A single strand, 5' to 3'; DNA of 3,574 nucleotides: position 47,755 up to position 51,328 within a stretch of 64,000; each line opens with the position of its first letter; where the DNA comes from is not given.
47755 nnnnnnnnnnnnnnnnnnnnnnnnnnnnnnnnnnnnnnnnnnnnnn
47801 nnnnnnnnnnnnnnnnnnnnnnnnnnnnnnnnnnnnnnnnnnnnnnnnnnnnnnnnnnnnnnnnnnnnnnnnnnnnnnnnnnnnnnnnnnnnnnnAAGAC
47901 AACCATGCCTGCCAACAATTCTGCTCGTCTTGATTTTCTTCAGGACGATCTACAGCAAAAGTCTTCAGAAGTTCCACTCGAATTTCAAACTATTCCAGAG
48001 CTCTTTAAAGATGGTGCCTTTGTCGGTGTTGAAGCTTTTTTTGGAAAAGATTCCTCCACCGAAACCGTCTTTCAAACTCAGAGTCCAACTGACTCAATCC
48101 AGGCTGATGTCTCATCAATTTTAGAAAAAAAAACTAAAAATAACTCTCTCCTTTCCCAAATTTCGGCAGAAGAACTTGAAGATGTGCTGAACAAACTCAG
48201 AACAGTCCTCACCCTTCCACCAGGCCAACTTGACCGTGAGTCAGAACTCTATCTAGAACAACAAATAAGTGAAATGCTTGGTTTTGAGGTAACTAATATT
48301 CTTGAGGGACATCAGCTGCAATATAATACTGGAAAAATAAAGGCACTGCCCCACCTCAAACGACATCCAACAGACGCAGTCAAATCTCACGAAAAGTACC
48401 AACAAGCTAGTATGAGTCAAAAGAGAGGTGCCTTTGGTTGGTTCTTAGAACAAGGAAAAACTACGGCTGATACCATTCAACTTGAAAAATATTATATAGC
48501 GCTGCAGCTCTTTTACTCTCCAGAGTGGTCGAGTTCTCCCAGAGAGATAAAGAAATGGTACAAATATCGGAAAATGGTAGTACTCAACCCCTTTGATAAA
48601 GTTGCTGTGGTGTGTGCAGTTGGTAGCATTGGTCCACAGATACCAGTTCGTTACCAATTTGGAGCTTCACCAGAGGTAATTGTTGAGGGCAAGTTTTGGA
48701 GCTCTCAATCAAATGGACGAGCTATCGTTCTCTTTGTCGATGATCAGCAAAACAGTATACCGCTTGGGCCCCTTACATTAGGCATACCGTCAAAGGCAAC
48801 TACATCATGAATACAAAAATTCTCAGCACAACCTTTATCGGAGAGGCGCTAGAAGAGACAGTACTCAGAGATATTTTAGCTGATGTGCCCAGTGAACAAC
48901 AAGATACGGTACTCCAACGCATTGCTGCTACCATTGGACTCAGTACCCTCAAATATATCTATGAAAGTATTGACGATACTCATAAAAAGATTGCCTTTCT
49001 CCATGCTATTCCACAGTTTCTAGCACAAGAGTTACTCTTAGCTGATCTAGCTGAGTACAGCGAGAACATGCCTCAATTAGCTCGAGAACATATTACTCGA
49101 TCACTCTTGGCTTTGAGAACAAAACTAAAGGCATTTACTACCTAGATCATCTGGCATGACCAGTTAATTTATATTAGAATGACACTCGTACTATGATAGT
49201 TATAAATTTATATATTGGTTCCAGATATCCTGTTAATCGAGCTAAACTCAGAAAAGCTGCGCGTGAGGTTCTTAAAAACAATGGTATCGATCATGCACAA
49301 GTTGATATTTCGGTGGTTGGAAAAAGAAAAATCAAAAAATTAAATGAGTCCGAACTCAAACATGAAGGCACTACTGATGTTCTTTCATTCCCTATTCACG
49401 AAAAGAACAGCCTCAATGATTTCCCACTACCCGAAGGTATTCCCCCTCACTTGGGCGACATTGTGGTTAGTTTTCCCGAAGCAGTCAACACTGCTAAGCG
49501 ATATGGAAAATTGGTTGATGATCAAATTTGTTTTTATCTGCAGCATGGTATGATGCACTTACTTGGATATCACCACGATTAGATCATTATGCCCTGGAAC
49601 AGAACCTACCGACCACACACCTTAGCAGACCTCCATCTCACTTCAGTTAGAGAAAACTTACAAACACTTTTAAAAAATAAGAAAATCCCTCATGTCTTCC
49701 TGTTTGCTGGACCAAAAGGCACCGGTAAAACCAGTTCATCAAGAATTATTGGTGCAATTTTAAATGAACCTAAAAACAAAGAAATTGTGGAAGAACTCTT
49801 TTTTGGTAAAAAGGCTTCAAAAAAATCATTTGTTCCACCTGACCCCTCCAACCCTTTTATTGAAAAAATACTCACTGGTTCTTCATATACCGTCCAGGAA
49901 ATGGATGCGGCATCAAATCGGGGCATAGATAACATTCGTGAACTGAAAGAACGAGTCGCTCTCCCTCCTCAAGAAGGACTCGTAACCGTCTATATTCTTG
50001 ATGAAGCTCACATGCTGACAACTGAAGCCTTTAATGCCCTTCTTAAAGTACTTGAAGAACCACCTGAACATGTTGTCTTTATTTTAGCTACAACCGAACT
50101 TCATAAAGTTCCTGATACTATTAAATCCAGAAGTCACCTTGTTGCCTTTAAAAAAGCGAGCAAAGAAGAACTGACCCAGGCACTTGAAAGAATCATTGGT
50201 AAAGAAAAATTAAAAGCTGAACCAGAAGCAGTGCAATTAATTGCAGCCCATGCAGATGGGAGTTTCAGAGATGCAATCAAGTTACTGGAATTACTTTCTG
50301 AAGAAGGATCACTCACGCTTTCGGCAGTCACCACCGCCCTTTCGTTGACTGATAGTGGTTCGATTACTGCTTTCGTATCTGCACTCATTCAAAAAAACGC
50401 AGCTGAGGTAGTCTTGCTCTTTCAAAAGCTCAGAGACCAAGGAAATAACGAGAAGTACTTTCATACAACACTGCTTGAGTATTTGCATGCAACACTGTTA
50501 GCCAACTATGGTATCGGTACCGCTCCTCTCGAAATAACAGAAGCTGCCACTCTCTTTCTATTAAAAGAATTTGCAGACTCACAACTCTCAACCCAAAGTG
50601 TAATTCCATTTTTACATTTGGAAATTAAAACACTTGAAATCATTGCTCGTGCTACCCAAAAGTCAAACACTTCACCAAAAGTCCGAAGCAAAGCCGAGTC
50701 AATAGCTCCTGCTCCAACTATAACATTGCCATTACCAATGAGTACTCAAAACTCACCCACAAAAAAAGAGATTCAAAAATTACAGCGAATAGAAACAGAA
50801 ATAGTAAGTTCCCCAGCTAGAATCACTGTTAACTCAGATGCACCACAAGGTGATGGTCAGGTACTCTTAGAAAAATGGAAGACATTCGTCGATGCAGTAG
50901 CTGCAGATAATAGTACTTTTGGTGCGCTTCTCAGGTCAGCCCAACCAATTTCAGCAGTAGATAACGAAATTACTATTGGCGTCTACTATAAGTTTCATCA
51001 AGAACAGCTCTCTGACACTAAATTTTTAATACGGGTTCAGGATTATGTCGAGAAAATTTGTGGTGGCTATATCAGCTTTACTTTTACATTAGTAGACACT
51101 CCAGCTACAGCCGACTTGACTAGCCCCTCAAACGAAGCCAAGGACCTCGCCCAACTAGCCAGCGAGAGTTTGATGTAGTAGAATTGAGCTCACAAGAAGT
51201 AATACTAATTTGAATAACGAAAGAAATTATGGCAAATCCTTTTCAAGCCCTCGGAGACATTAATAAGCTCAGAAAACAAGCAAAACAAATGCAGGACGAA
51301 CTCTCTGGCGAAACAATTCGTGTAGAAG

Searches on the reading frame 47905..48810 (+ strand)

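Call 9: search_protein_families(library=pfam, proteins=[window:47905-48810:+], max_evalue=0.01)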
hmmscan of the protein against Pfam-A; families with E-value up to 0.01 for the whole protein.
window:47905-48810:+ (301 aa): 0 families

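Call 72: search_protein_families(library=pfam, proteins=[window:47905-48810:+], max_evalue=1)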
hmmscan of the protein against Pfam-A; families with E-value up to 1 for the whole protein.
window:47905-48810:+ (301 aa): 3 families
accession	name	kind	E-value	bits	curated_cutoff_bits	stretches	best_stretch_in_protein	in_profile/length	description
PF22470.1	Histone_HNS_N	-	0.018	15.3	24.5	1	68-102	3-37/79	H-NS histone-like proteins, N-terminal domain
PF04841.19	Vps16_N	-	0.11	11.6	23.4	1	149-236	203-284/410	Vps16, N-terminal region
PF24719.1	Imm33-like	-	0.2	12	27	0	77-107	57-87/103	Imm33-like domain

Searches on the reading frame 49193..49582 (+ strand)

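Call 11: search_protein_families(library=pfam, proteins=[window:49193-49582:+], max_evalue=0.01)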
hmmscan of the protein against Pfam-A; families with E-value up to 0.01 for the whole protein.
window:49193-49582:+ (129 aa): 1 family
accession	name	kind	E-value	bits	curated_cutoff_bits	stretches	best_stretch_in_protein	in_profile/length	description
PF02130.23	YbeY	-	1.4e-25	90.1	25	1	18-128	10-109/129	Endoribonuclease YbeY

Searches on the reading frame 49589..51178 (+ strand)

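Call 9: search_protein_families(library=pfam, proteins=[window:49589-51178:+], max_evalue=0.01)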
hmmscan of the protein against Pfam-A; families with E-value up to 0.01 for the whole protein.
window:49589-51178:+ (529 aa): 12 families
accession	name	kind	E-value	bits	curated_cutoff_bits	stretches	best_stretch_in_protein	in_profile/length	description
PF13177.12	DNA_pol3_delta2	-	2.5e-28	99.5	27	1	20-189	5-159/161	DNA polymerase III, delta subunit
PF22608.2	DNAX_ATPase_lid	-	4e-09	36.6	27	1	196-233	3-40/49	DNA polymerase III clamp loader subunit, ATPase lid domain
PF00004.35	AAA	-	1.4e-07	32.4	21.2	1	38-182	2-123/131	ATPase family associated with various cellular activities (AAA)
PF12169.13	DNA_pol3_gamma3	-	2.7e-05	24.4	24.4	1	243-356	2-114/143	DNA polymerase III subunits gamma and tau domain III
PF13401.12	AAA_22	-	5.3e-05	24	27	1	38-169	9-123/130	AAA domain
PF13604.12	AAA_30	-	0.0001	22.5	27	1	36-165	20-122/191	AAA domain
PF20964.2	DnaX_C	-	0.0003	21.2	26.2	1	417-502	3-88/113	DNA polymerase III subunit tau, C-terminal domain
PF06068.19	TIP49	-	0.0015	18.2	23.8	0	134-169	277-311/347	TIP49 P-loop domain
PF07728.20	AAA_5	-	0.0017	18.8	22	0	134-161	69-96/139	AAA domain (dynein-related subfamily)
PF16193.11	AAA_assoc_2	-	0.0039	17.8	34.3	0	205-241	2-38/81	AAA C-terminal domain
PF13245.12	AAA_19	-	0.004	17.8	25.1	0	36-165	14-123/134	AAA domain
PF13521.12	AAA_28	-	0.005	17.5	27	0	38-103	3-69/164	AAA domain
